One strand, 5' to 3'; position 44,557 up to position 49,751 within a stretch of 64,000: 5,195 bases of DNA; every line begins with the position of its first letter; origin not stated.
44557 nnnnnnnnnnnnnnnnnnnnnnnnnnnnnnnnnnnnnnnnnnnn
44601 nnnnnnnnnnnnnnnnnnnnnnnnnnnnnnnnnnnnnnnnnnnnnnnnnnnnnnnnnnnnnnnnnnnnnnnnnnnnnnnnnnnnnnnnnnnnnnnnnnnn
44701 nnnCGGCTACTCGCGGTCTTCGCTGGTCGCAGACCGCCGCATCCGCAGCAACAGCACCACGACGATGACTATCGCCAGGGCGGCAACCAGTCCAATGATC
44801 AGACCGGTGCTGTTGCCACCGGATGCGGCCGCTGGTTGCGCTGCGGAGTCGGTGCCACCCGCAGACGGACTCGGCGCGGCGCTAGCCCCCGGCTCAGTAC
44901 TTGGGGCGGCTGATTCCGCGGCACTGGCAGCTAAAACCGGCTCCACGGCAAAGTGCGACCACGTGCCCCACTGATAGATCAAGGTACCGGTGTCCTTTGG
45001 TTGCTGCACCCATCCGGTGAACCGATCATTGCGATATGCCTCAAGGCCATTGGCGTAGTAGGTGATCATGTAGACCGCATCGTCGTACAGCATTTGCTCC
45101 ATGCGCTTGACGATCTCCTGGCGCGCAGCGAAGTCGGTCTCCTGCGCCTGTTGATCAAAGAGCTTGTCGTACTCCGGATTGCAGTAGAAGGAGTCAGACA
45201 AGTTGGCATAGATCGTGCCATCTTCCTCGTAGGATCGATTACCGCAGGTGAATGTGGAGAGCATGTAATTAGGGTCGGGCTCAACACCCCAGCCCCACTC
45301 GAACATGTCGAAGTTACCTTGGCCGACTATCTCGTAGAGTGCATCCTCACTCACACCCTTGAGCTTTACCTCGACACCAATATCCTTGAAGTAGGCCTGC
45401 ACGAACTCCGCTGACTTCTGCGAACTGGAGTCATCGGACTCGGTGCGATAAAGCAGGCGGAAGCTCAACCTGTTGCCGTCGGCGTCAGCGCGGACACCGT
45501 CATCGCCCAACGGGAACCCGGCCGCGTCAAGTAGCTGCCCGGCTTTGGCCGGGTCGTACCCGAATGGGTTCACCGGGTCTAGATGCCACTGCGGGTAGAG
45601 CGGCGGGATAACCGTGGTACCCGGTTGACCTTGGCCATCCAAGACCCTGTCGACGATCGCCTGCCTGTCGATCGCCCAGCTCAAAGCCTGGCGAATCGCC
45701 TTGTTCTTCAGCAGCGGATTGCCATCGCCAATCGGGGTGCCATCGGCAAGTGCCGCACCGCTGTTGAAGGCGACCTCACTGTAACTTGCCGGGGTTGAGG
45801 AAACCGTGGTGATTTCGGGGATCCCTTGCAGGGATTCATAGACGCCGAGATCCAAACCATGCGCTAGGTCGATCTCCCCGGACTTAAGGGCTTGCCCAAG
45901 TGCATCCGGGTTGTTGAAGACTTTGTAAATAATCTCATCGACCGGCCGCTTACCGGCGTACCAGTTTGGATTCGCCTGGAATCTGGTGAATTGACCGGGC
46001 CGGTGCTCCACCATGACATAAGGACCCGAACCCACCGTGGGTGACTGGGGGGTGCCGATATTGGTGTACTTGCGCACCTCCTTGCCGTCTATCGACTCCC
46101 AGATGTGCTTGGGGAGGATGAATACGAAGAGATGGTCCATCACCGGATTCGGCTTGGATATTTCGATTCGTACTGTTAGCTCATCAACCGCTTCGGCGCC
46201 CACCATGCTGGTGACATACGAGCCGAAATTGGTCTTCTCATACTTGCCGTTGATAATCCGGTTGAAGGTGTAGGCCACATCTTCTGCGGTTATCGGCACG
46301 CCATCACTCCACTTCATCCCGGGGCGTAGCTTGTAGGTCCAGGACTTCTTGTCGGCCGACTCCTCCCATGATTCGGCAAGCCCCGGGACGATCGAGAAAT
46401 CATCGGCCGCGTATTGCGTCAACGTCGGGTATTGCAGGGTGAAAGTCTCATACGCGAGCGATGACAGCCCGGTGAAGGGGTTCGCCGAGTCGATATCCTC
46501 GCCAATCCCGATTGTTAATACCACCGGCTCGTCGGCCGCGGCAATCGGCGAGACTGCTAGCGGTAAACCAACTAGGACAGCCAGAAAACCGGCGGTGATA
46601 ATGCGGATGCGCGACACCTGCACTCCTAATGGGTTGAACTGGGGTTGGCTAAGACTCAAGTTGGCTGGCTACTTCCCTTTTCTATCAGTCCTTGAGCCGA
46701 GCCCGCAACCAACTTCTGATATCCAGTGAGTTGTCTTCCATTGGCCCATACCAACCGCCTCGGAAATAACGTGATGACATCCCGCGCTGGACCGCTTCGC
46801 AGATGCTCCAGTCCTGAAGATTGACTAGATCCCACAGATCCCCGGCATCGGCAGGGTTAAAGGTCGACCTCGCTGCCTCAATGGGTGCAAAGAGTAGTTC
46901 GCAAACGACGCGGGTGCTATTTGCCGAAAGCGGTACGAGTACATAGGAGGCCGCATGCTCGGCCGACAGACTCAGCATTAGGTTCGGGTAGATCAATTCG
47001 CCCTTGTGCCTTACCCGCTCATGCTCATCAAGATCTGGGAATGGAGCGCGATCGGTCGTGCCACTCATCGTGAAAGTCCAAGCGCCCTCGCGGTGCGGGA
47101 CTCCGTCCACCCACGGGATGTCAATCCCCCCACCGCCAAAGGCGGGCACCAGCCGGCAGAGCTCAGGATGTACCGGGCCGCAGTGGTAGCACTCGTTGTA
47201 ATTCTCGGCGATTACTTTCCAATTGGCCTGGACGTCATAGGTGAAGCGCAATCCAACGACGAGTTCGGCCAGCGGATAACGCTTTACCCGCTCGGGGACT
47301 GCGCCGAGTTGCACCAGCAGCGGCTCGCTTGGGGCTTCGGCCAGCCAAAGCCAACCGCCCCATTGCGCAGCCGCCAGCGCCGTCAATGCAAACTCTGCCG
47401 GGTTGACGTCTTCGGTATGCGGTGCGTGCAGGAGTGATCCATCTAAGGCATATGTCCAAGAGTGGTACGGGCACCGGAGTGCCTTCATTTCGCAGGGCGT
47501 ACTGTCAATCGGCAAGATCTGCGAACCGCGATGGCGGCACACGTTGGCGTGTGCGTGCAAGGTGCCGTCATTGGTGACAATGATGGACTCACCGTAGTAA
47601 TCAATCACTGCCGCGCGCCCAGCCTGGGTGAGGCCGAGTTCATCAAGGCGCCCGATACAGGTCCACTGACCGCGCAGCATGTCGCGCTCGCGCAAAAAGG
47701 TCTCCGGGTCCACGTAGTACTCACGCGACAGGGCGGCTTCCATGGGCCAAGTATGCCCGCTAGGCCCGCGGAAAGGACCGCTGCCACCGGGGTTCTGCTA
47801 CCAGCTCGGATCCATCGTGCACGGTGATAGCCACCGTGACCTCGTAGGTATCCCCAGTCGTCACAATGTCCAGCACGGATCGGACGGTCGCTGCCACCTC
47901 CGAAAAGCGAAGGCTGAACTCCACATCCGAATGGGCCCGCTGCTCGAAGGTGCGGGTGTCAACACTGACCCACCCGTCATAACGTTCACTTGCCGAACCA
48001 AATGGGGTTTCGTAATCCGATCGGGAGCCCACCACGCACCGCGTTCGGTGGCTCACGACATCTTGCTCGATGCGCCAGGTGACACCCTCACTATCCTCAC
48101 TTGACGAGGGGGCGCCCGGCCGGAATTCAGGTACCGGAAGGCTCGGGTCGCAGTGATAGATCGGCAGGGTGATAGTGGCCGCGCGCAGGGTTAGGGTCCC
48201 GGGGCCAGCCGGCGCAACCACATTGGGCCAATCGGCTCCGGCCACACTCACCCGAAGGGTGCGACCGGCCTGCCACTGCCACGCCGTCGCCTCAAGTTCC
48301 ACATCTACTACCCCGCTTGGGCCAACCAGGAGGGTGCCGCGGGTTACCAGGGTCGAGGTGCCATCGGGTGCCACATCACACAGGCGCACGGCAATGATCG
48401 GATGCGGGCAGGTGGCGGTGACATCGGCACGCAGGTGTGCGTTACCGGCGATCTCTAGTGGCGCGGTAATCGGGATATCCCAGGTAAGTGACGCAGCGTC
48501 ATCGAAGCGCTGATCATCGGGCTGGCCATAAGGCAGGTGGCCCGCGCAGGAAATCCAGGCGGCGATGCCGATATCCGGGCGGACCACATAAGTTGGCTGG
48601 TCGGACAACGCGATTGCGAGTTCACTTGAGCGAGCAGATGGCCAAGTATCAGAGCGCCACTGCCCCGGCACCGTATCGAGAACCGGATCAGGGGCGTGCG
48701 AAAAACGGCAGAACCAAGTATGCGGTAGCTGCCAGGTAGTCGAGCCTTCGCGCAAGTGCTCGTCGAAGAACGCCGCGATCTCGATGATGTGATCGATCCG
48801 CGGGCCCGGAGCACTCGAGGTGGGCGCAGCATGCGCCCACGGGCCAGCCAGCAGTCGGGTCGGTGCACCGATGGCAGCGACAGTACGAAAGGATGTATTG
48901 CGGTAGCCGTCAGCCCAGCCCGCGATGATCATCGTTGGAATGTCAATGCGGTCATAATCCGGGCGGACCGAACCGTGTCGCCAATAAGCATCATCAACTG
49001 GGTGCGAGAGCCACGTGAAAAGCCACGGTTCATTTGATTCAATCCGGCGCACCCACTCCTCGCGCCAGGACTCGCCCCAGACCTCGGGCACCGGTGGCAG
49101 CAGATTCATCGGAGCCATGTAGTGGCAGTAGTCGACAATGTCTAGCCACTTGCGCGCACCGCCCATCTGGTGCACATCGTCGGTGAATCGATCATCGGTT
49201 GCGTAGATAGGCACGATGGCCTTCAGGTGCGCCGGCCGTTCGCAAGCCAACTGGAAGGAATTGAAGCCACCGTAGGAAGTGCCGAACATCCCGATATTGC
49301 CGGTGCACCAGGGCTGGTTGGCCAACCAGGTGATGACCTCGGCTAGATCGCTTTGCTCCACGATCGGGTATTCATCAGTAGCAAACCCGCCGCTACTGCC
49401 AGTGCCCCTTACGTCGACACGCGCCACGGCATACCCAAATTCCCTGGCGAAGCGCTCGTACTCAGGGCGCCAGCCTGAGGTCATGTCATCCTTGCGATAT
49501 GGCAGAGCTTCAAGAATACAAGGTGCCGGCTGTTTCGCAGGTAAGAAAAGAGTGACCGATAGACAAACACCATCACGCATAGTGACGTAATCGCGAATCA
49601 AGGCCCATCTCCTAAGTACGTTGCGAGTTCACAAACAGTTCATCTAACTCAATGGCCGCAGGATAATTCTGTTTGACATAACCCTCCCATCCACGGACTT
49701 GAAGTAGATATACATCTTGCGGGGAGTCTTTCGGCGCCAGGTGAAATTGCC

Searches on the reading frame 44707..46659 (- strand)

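Call 44: search_protein_families(library=pfam, proteins=[window:44707-46659:-], max_evalue=0.00001)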
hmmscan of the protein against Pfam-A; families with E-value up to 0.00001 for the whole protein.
window:44707-46659:- (650 aa): 1 family
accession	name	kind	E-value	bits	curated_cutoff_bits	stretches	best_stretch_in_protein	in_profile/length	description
PF00496.27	SBP_bac_5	-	1.6e-97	327.3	32.4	1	90-475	2-365/368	Bacterial extracellular solute-binding proteins, family 5 Middle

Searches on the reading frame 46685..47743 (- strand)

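Call 44: search_protein_families(library=pfam, proteins=[window:46685-47743:-], max_evalue=0.00001)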
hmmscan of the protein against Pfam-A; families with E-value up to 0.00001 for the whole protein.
window:46685-47743:- (352 aa): 2 families
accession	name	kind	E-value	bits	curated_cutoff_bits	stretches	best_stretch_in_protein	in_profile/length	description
PF00848.25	Ring_hydroxyl_A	-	8.9e-40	137.2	24.9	1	159-350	2-206/208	Ring hydroxylating alpha subunit (catalytic domain)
PF00355.32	Rieske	-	1.6e-13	50.8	20.3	1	26-113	1-84/88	Rieske [2Fe-2S] domain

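Call 107: search_protein_families(library=ncbifam, proteins=[window:46685-47743:-], max_evalue=1e-10)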
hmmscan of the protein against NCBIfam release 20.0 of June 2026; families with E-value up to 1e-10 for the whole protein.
window:46685-47743:- (352 aa): 2 families
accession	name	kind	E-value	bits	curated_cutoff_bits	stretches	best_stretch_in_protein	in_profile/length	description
NF058607.1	GlBtMonoOxGbcA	equivalog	2.6e-38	131.6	670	1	4-197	32-227/420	glycine betaine monooxygenase oxygenase subunit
NF042946.1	3PPDioc_HcaE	equivalog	2e-11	43.5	830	0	9-122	20-137/450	3-phenylpropionate/cinnamic acid dioxygenase subunit alpha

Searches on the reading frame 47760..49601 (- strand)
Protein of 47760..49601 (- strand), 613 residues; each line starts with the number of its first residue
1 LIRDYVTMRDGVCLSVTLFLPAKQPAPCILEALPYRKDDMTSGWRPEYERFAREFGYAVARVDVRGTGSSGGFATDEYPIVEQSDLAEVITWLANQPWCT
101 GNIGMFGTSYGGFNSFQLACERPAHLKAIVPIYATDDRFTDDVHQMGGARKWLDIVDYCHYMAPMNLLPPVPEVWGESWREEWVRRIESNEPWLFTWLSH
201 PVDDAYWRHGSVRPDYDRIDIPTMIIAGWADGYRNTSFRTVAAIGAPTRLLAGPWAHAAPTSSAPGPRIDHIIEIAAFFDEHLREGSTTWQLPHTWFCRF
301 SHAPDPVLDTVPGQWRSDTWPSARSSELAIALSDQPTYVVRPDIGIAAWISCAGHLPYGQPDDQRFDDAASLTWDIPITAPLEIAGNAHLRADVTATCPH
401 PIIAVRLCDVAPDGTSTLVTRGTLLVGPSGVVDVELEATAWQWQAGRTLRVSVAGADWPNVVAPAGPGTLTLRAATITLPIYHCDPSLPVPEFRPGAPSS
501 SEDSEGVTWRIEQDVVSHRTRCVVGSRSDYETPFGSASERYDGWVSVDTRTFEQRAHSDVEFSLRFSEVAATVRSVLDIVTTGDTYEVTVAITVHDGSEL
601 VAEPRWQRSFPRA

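Call 44: search_protein_families(library=pfam, proteins=[window:47760-49601:-], max_evalue=0.00001)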
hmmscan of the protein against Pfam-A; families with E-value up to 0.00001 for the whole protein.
window:47760-49601:- (613 aa): 4 families
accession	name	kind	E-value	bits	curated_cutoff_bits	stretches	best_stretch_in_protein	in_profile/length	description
PF02129.25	Peptidase_S15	-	9.6e-56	189.8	23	1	10-258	1-261/262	X-Pro dipeptidyl-peptidase (S15 family)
PF08530.16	PepX_C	-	8.5e-13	49.1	22.5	1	361-485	72-209/217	X-Pro dipeptidyl-peptidase C-terminal non-catalytic domain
PF00326.27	Peptidase_S9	-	4.6e-07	30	22.6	1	52-135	10-98/213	Prolyl oligopeptidase family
PF00561.26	Abhydrolase_1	-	5.4e-07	30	25.8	1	44-227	16-206/245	alpha/beta hydrolase fold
